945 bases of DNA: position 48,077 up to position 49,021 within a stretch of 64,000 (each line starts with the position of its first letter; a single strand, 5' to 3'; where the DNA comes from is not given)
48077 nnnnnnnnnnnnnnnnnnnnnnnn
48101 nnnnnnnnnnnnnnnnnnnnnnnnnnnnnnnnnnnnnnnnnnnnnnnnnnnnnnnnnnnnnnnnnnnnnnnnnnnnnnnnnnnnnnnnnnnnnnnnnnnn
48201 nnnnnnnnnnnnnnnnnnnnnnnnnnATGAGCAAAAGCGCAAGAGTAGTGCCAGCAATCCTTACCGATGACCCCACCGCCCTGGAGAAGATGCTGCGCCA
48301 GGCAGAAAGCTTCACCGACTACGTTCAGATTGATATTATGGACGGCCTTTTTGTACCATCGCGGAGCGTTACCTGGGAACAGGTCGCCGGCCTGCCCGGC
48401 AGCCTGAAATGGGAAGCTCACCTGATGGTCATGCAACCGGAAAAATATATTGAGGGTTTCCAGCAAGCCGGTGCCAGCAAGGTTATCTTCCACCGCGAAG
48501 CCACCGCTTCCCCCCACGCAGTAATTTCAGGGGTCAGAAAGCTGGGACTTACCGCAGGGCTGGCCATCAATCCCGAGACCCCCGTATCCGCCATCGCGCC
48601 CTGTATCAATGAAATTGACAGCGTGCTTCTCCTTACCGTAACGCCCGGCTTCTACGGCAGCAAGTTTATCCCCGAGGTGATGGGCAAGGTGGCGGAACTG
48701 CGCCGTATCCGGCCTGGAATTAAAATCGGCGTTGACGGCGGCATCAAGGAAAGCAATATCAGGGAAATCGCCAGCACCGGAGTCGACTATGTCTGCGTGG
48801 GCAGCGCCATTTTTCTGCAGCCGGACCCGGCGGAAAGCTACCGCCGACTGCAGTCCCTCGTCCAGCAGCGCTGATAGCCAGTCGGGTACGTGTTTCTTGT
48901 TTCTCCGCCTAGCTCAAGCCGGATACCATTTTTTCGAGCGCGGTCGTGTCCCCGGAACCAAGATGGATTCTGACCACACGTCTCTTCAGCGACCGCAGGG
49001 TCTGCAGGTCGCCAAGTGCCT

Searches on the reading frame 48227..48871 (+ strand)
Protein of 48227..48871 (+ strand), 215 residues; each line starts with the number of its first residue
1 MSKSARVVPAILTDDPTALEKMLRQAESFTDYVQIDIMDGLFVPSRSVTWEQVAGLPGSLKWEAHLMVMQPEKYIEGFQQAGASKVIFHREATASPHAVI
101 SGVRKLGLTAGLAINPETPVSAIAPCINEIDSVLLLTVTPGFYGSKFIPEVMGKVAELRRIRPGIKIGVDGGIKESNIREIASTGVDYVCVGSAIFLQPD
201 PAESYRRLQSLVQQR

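Call 8: find_related_loci(query=window:48227-48871:+, collection=genome_contigs, flank=10000)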
Query window:48227-48871:+ (215 aa) in genome_contigs; peptide patterns used: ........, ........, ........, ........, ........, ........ (x = any residue, [..] = any of these).
201 stretches matched a pattern; 15 encode a relative of the query (tblastn E <= 1e-3); 15 distinct loci.
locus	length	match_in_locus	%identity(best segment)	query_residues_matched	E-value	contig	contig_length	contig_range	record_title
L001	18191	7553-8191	85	1-213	4e-123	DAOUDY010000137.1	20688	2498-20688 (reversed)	MAG TPA_asm: Dehalococcoidales bacterium isolate N2_108 k133_1711934, whole genome shotgun sequence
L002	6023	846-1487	79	1-214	1e-115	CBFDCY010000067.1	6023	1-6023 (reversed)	MAG TPA_asm: uncultured Dehalococcoidia bacterium isolate SRR26215686_concoct_163 genome assembly, contig: ERZ25073477.1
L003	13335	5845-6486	78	1-214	1e-114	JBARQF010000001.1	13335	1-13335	MAG: Dehalococcoidales bacterium isolate MFD13432_ilm_asm_bin21 k127_260195, whole genome shotgun sequence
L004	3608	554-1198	77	1-215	1e-116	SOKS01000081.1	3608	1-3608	MAG: Dehalococcoidia bacterium isolate E44_bin89 NODE_18869_length_3608_cov_15.987335, whole genome shotgun sequence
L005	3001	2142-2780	78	1-213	4e-117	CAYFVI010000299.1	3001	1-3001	MAG TPA_asm: uncultured Dehalococcoidaceae bacterium isolate ERP108616_co1_214 genome assembly, contig: k119_168615, who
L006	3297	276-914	77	1-213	6e-115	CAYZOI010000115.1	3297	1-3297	MAG TPA_asm: uncultured Dehalococcoidaceae bacterium isolate SRP077602_co2_376 genome assembly, contig: NODE_43973_lengt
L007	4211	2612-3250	63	1-213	1e-94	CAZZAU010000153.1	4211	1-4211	MAG TPA_asm: uncultured Dehalococcoidaceae bacterium isolate SRP141376_co1_352 genome assembly, contig: NODE_33016_lengt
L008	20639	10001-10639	61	1-213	2e-92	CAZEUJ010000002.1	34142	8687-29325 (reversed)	MAG TPA_asm: uncultured Dehalococcoidaceae bacterium isolate binchicken_co33_232 genome assembly, contig: NODE_1054_leng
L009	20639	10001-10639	62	1-213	1e-90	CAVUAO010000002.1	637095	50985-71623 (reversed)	MAG: uncultured Chloroflexia bacterium isolate MFD04408.bin.1.159 genome assembly, contig: contig_13210, whole genome sh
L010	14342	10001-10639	62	1-213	1e-89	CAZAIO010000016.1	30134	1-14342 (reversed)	MAG TPA_asm: uncultured Dehalococcoidales bacterium isolate binchicken_co129_861 genome assembly, contig: NODE_4002_leng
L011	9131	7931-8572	58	1-214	1e-85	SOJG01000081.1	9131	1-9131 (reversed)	MAG: Dehalococcoidia bacterium isolate E29_bin73 NODE_2746_length_9131_cov_45.456809, whole genome shotgun sequence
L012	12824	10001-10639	57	1-213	4e-84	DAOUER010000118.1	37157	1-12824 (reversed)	MAG TPA_asm: Dehalococcoidales bacterium isolate N6_303 k139_555373, whole genome shotgun sequence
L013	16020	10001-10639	38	3-210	7e-47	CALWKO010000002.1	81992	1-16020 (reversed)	MAG: uncultured Clostridia bacterium isolate BRZ_DA__bin30 genome assembly, contig: BRZ_DA__NODE_450_length_81992_cov_6.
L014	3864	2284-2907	33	7-214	3e-38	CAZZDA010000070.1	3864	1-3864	MAG TPA_asm: uncultured Gammaproteobacteria bacterium isolate SRP167671_co2_226 genome assembly, contig: NODE_26118_leng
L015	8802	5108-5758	33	6-209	6e-32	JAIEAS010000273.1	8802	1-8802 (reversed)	MAG: Clostridia bacterium isolate SC0380_S10_11 SC0380_S10_11_contig_273, whole genome shotgun sequence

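Call 28: search_protein_families(library=pfam, max_evalue=0.01, proteins=[window:48227-48871:+])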
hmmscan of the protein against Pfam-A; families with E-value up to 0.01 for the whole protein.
window:48227-48871:+ (215 aa): 5 families
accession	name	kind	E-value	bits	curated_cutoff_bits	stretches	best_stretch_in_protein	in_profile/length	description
PF00834.25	Ribul_P_3_epim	-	1.3e-47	162.2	21.1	1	7-196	2-198/198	Ribulose-phosphate 3 epimerase family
PF00215.30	OMPdecase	-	8.4e-06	26.3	27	1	155-207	165-220/221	Orotidine 5'-phosphate decarboxylase / HUMPS family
PF01729.25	QRPTase_C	-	7.1e-05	23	23.1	1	151-195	113-158/169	Quinolinate phosphoribosyl transferase, C-terminal domain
PF00977.27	His_biosynth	-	0.0007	19.5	23.6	1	164-200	73-110/228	Histidine biosynthesis protein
PF02581.23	TMP-TENI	-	0.0032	17.3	27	1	165-195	150-180/180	Thiamine monophosphate synthase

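Call 50: find_homologous_proteins(query=window:48227-48871:+, max_evalue=1e-40)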
Query window:48227-48871:+ (215 aa): 2454 proteins with E <= 1e-40 among 3691 candidates; the best 120 are listed.
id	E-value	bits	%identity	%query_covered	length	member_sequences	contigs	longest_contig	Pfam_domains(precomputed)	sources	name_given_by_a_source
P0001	1.2e-135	468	100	100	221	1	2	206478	PF00215.31,PF00834.26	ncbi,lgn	-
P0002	2.9e-120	418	88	100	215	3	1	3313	PF00834.26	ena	-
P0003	9.4e-118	409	86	100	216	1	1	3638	PF00834.26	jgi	-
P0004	1.3e-117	409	86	100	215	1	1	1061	PF00834.26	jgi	jgi:ribulose-phosphate 3-epimerase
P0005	3.6e-112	391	84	99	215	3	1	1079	PF00215.31,PF00834.26,PF01729.26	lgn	-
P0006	4.5e-111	388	80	100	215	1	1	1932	PF00834.26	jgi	-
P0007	8.8e-111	387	78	99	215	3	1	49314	PF00834.26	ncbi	-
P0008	6.5e-109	381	80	100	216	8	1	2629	PF00834.26,PF01729.26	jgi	-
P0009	1.3e-108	380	80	100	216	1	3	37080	PF00834.26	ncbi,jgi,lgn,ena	-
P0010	4.0e-108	378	80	99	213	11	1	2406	PF00834.26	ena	-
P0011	1.2e-107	376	77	100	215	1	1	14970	PF00215.31,PF00834.26,PF01729.26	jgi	-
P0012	6.3e-107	374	79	99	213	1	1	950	PF00215.31,PF00834.26,PF01729.26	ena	-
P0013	7.8e-107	374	78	99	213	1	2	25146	PF00834.26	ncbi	ncbi:MAG: ribulose-phosphate 3-epimerase [Dehalococcoidales bacterium]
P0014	1.0e-106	373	79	100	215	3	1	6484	PF00834.26,PF01729.26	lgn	-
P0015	1.2e-106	373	78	100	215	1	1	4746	PF00834.26,PF01729.26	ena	-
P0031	1.5e-104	366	78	100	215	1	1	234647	PF00834.26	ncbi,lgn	-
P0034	3.3e-104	365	78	99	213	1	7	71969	PF00215.31,PF00834.26,PF01729.26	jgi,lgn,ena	-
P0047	1.9e-102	359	77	99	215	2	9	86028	PF00834.26,PF01729.26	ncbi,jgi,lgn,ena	-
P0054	1.3e-99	350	74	100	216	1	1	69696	PF00834.26,PF01729.26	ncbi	-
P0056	7.8e-99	348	78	96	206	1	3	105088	PF00834.26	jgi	jgi:ribulose-phosphate 3-epimerase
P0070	8.0e-92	325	67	100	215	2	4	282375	PF00834.26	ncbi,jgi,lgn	-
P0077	9.2e-91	321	69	100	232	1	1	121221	PF00834.26,PF01729.26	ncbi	ncbi:ribulose-phosphate 3-epimerase [Chloroflexota bacterium]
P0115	2.0e-88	314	68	99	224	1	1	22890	PF00834.26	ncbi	-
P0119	2.2e-88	313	66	97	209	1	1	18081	PF00834.26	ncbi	-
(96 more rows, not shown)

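Call 51: find_encoding_contigs(protein=P0001, flank=1500, max_places=2)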
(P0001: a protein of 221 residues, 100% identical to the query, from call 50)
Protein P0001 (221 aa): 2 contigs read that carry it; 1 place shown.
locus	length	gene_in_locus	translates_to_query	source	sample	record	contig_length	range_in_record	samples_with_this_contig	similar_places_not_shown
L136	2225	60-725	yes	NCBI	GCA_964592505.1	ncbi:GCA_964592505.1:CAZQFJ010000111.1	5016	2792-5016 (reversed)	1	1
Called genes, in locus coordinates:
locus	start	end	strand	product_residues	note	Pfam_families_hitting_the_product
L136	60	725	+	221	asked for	PF00834:Ribul_P_3_epim, PF00215:OMPdecase (weak)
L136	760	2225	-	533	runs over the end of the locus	PF00342:PGI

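Call 52: find_encoding_contigs(protein=P0031, flank=2000, max_places=2)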
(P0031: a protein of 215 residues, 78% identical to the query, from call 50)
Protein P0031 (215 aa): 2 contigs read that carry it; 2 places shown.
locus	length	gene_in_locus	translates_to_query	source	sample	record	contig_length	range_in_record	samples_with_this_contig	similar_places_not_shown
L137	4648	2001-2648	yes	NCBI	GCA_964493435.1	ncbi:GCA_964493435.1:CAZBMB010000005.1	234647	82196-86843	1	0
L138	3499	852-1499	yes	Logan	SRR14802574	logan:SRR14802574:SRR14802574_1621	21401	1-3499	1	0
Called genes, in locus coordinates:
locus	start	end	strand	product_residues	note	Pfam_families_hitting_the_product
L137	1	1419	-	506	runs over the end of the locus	PF00209:SNF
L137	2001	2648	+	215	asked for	PF00834:Ribul_P_3_epim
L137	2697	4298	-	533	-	PF00342:PGI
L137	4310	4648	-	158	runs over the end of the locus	PF02502:LacAB_rpiB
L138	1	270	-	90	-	?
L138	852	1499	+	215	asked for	PF00834:Ribul_P_3_epim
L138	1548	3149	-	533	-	PF00342:PGI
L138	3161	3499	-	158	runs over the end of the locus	PF02502:LacAB_rpiB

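Call 53: find_encoding_contigs(protein=P0070, flank=2000, max_places=3)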
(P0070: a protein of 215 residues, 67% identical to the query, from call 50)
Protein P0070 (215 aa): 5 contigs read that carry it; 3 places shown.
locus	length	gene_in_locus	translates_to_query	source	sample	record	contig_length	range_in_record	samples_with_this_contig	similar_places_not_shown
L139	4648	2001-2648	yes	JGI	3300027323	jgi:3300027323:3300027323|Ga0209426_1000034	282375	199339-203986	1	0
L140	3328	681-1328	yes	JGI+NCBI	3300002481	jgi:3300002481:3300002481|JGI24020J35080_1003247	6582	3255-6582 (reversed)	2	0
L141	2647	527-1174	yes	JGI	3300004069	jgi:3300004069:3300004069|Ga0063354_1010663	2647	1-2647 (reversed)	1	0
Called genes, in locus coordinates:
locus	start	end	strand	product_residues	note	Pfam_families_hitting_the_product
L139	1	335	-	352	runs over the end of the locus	PF01032:FecCD, PF00950:ABC-3 (weak)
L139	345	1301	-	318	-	PF01497:Peripla_BP_2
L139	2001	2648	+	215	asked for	PF00834:Ribul_P_3_epim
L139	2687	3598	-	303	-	PF02826:2-Hacid_dh_C (weak), PF03446:NAD_binding_2, PF03807:F420_oxidored (weak), PF00393:6PGD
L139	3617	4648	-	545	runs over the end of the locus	PF00342:PGI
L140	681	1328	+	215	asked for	PF00834:Ribul_P_3_epim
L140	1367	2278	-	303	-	PF02826:2-Hacid_dh_C (weak), PF03446:NAD_binding_2, PF03807:F420_oxidored (weak), PF00393:6PGD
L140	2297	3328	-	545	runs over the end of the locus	PF00342:PGI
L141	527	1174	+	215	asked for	PF00834:Ribul_P_3_epim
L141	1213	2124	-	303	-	PF02826:2-Hacid_dh_C (weak), PF03446:NAD_binding_2, PF03807:F420_oxidored (weak), PF00393:6PGD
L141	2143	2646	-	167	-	?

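Call 54: find_encoding_contigs(protein=P0077, flank=2000, max_places=2)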
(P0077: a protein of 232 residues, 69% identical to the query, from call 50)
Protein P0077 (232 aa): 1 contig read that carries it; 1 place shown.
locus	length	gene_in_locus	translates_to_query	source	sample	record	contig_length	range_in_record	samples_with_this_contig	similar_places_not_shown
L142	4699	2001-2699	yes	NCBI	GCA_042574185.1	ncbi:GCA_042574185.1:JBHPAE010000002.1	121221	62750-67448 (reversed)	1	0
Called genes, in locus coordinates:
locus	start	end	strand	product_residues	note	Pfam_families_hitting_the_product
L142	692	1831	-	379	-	PF08240:ADH_N, PF16912:Glu_dehyd_C, PF00107:ADH_zinc_N (weak)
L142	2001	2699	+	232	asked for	PF00834:Ribul_P_3_epim, PF01729:QRPTase_C (weak)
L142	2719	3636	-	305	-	PF02826:2-Hacid_dh_C (weak), PF03446:NAD_binding_2, PF03807:F420_oxidored (faint), PF00393:6PGD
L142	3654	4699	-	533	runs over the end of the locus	PF00342:PGI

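Call 55: find_encoding_contigs(protein=P0034, flank=2000, max_places=3)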
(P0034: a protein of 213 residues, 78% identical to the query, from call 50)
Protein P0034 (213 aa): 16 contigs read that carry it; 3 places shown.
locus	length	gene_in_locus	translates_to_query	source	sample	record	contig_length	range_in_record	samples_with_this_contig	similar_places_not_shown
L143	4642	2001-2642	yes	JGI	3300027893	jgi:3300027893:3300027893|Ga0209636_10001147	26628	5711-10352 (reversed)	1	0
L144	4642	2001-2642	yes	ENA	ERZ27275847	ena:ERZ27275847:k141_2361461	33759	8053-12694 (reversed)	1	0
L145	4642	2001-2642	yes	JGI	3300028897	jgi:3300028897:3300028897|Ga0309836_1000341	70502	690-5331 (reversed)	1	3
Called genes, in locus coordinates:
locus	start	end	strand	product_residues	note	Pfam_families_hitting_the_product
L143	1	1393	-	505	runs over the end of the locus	PF00209:SNF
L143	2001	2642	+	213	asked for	PF00834:Ribul_P_3_epim, PF01729:QRPTase_C (weak), PF00215:OMPdecase (weak)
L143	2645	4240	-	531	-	PF00342:PGI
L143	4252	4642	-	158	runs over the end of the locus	PF02502:LacAB_rpiB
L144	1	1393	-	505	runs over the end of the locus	PF00209:SNF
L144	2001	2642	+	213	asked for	PF00834:Ribul_P_3_epim, PF01729:QRPTase_C (weak), PF00215:OMPdecase (weak)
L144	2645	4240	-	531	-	PF00342:PGI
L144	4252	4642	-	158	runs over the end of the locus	PF02502:LacAB_rpiB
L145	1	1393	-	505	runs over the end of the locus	PF00209:SNF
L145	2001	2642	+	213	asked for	PF00834:Ribul_P_3_epim, PF01729:QRPTase_C (weak), PF00215:OMPdecase (weak)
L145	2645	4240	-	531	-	PF00342:PGI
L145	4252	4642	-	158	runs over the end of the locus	PF02502:LacAB_rpiB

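Call 56: find_encoding_contigs(protein=P0047, flank=2000, max_places=3)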
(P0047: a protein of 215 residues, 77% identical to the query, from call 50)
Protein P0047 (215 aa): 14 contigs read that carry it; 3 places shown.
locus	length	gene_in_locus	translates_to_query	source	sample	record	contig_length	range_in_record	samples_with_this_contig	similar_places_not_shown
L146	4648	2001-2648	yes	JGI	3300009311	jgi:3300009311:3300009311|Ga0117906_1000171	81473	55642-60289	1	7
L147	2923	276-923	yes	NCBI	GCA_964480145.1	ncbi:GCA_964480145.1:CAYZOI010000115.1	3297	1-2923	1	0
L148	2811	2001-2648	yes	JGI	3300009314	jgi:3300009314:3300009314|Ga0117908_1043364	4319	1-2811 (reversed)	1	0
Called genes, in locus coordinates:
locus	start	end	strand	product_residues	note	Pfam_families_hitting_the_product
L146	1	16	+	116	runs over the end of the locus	PF01155:HypA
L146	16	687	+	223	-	PF02492:cobW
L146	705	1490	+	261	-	PF01370:Epimerase, PF02719:Polysacc_synt_2 (weak), PF01073:3Beta_HSD (weak), PF07993:NAD_binding_4 (faint), PF13460:NAD_binding_10, PF16363:GDP_Man_Dehyd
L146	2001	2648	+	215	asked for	PF00834:Ribul_P_3_epim, PF01729:QRPTase_C (faint)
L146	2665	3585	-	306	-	PF02826:2-Hacid_dh_C (weak), PF03446:NAD_binding_2, PF03807:F420_oxidored (faint), PF00393:6PGD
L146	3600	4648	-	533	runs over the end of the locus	PF00342:PGI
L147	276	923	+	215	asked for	PF00834:Ribul_P_3_epim, PF01729:QRPTase_C (faint)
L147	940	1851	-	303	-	PF02826:2-Hacid_dh_C (faint), PF03446:NAD_binding_2, PF03807:F420_oxidored (faint), PF00393:6PGD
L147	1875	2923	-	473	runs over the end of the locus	?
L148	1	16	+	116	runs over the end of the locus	PF01155:HypA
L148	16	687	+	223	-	PF02492:cobW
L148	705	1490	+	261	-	PF01370:Epimerase, PF02719:Polysacc_synt_2 (weak), PF01073:3Beta_HSD (weak), PF07993:NAD_binding_4 (faint), PF13460:NAD_binding_10, PF16363:GDP_Man_Dehyd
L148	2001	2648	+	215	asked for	PF00834:Ribul_P_3_epim, PF01729:QRPTase_C (faint)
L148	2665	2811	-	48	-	?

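Call 57: find_encoding_contigs(protein=P0054, flank=2000, max_places=2)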
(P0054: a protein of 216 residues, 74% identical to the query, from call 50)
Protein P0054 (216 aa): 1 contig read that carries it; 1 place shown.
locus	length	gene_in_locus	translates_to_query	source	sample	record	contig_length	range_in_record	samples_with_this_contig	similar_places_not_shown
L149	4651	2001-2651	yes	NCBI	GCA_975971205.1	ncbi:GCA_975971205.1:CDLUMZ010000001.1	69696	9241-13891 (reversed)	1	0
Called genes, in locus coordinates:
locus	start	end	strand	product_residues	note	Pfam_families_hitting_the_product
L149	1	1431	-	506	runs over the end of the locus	PF00209:SNF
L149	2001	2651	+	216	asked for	PF00834:Ribul_P_3_epim, PF01729:QRPTase_C (weak)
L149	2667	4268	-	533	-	PF00342:PGI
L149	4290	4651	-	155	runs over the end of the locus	PF02502:LacAB_rpiB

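Call 58: find_encoding_contigs(protein=P0056, flank=2000, max_places=2)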
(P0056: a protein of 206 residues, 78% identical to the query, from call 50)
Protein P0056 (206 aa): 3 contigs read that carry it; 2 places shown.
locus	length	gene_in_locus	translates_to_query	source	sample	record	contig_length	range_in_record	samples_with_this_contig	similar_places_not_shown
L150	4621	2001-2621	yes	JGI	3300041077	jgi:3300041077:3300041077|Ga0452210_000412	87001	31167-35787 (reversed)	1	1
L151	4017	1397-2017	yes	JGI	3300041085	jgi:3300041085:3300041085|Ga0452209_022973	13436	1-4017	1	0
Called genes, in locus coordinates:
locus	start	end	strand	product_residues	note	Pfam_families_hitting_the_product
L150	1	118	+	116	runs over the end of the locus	PF01155:HypA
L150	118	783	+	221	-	PF02492:cobW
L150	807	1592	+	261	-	PF01370:Epimerase, PF02719:Polysacc_synt_2 (weak), PF04321:RmlD_sub_bind (faint), PF01073:3Beta_HSD (faint), PF07993:NAD_binding_4 (faint), PF13460:NAD_binding_10, PF16363:GDP_Man_Dehyd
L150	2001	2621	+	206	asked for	PF00834:Ribul_P_3_epim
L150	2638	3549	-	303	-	PF03446:NAD_binding_2, PF00393:6PGD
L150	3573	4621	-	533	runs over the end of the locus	PF00342:PGI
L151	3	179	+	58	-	?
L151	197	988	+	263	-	PF04321:RmlD_sub_bind (faint), PF01073:3Beta_HSD (faint), PF01370:Epimerase, PF02719:Polysacc_synt_2 (weak), PF07993:NAD_binding_4 (faint), PF13460:NAD_binding_10, PF16363:GDP_Man_Dehyd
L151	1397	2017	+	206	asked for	PF00834:Ribul_P_3_epim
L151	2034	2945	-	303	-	PF03446:NAD_binding_2, PF00393:6PGD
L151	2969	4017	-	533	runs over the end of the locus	PF00342:PGI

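Call 59: find_encoding_contigs(protein=P0115, flank=2000, max_places=2)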
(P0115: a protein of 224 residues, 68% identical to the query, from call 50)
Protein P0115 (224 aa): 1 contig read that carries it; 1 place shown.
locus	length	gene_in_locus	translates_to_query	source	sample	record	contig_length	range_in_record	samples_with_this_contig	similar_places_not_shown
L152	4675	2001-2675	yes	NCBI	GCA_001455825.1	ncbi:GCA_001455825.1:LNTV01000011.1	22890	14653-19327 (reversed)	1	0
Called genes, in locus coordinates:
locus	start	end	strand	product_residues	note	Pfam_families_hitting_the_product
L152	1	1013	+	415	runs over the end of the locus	-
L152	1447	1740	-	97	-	-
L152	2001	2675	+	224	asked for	PF00834:Ribul_P_3_epim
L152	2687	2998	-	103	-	-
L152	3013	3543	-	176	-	PF00578:AhpC-TSA, PF08534:Redoxin, PF13098:Thioredoxin_2 (weak), PF00085:Thioredoxin (faint), PF13905:Thioredoxin_8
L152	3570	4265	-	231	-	PF02683:DsbD_TM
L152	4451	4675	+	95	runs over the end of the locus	PF08734:GYD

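Call 60: find_encoding_contigs(protein=P0119, flank=2000, max_places=2)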
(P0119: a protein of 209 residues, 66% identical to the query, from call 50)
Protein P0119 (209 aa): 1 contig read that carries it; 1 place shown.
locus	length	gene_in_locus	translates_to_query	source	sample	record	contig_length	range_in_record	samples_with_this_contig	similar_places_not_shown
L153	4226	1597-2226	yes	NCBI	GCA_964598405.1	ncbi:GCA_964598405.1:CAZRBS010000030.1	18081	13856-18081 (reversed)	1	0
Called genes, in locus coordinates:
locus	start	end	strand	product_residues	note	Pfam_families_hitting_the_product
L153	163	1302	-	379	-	PF08240:ADH_N, PF16912:Glu_dehyd_C, PF00107:ADH_zinc_N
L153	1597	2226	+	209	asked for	PF00834:Ribul_P_3_epim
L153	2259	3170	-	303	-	PF03446:NAD_binding_2, PF00393:6PGD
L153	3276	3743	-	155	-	PF02502:LacAB_rpiB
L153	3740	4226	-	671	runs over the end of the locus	PF00456:Transketolase_N, PF13292:DXP_synthase_N (faint), PF02779:Transket_pyr, PF02780:Transketolase_C, PF22613:Transketolase_C_1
